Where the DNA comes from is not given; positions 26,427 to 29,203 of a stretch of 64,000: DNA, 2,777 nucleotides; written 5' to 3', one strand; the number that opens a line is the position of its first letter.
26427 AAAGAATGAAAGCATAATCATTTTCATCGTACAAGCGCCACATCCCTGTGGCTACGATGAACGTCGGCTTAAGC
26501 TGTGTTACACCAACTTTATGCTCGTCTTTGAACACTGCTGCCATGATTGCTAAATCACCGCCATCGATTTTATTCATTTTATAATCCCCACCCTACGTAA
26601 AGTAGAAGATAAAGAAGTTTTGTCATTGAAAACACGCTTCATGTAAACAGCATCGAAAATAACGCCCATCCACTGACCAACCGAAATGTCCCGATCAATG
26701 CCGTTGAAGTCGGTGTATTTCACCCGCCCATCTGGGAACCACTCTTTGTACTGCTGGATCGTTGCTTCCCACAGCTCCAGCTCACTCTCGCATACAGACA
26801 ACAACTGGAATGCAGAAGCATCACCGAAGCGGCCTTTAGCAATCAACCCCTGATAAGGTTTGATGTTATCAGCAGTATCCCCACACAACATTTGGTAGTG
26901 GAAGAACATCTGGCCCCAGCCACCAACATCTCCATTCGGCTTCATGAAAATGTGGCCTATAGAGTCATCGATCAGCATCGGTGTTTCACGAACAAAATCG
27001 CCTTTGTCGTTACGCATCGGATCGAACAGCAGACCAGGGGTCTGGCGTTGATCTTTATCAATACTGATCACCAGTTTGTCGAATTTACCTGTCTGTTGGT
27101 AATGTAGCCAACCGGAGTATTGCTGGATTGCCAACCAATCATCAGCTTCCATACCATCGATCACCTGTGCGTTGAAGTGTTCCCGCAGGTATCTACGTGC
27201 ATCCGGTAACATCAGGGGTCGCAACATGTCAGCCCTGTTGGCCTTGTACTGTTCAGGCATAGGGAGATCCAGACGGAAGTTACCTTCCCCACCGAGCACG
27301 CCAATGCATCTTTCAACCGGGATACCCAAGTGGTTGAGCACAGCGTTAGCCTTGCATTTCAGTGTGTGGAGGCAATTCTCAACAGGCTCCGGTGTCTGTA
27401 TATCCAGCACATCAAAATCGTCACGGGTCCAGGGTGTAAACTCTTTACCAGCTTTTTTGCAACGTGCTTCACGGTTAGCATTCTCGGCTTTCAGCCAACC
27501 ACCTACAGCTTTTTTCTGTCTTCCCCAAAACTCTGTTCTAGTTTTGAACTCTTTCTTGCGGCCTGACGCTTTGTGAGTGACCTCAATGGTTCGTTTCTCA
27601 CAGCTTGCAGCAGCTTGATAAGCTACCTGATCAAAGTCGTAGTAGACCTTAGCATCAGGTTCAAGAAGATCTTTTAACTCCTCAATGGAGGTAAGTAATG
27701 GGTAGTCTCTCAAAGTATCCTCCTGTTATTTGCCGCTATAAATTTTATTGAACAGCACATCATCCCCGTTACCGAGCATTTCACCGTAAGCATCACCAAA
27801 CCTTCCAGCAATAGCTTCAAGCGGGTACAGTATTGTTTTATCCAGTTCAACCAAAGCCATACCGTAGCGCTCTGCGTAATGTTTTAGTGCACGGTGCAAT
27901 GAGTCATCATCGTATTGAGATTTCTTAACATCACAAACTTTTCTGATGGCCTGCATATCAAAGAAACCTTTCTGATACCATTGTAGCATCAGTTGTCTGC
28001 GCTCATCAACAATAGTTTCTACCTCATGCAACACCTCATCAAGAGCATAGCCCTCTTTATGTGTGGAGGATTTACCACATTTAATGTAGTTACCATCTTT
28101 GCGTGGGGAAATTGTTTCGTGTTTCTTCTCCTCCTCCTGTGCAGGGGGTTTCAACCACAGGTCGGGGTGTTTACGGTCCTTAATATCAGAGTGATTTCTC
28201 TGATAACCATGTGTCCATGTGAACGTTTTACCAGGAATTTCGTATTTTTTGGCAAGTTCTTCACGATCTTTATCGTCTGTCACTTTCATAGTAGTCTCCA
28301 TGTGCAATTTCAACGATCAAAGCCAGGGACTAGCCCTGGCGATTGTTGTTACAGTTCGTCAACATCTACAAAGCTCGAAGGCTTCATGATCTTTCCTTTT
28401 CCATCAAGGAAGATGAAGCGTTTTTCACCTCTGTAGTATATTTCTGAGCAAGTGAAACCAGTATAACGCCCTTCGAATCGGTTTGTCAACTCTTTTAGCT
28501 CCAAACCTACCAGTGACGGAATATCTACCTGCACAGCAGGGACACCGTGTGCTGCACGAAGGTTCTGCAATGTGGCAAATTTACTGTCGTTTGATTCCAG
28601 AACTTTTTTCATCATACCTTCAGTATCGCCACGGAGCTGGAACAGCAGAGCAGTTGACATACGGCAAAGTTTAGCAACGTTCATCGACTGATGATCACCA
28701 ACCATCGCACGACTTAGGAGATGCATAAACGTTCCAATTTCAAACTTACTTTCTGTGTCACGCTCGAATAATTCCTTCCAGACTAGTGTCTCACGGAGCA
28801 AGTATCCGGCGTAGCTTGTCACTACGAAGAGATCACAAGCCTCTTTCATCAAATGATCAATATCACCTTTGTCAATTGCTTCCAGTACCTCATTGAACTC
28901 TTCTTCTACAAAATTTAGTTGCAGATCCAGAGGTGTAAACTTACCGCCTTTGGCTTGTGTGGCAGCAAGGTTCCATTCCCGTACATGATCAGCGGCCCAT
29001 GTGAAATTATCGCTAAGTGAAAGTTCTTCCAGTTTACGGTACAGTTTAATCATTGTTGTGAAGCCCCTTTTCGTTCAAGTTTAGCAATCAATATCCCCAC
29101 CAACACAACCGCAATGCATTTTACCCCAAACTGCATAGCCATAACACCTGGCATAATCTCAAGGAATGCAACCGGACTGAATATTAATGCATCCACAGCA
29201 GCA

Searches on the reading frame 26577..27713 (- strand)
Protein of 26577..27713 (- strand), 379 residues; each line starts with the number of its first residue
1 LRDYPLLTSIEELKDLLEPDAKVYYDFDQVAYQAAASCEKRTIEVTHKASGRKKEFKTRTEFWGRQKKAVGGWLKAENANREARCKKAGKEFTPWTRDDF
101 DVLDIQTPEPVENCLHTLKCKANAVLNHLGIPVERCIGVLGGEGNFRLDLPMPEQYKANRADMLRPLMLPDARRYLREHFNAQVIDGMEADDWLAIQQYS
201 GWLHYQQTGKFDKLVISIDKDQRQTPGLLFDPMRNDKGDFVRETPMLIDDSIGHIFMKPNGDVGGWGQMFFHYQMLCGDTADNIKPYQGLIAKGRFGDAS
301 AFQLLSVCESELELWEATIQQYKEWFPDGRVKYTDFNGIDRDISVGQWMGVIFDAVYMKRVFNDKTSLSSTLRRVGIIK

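Call 9: search_protein_families(library=pfam, proteins=[window:26577-27713:-], max_evalue=0.01)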
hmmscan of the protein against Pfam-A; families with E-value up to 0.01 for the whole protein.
window:26577-27713:- (379 aa): 1 family
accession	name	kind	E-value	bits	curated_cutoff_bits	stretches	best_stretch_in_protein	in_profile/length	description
PF02739.22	5_3_exonuc_N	-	0.0098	16.1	34.3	0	152-224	66-136/164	5'-3' exonuclease, N-terminal resolvase-like domain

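Call 10: search_protein_families(library=phrogs, proteins=[window:26577-27713:-], max_evalue=0.001)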
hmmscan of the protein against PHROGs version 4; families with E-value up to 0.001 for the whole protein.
window:26577-27713:- (379 aa): 1 family
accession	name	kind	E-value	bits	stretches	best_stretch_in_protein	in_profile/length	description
phrog_107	-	DNA, RNA and nucleotide metabolism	5.7e-68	231.3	1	9-366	108-368/542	exonuclease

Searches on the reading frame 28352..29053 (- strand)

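Call 9: search_protein_families(library=pfam, proteins=[window:28352-29053:-], max_evalue=0.01)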
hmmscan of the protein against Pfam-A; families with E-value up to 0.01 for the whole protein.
window:28352-29053:- (234 aa): 2 families
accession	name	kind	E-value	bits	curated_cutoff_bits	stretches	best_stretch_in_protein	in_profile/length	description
PF03819.22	MazG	-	8.7e-05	23.2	22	1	47-80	8-41/74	MazG nucleotide pyrophosphohydrolase domain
PF01503.22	PRA-PH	-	0.00027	21.7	21.3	1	45-80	30-65/86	Phosphoribosyl-ATP pyrophosphohydrolase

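Call 10: search_protein_families(library=phrogs, proteins=[window:28352-29053:-], max_evalue=0.001)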
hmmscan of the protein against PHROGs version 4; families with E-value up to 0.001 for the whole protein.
window:28352-29053:- (234 aa): 2 families
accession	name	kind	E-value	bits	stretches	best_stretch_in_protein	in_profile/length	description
phrog_671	-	other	2.2e-22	80.4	1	12-232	530-652/678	nucleotide pyrophosphohydrolase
phrog_5164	-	unknown function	0.00063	20.8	0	45-77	16-48/91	-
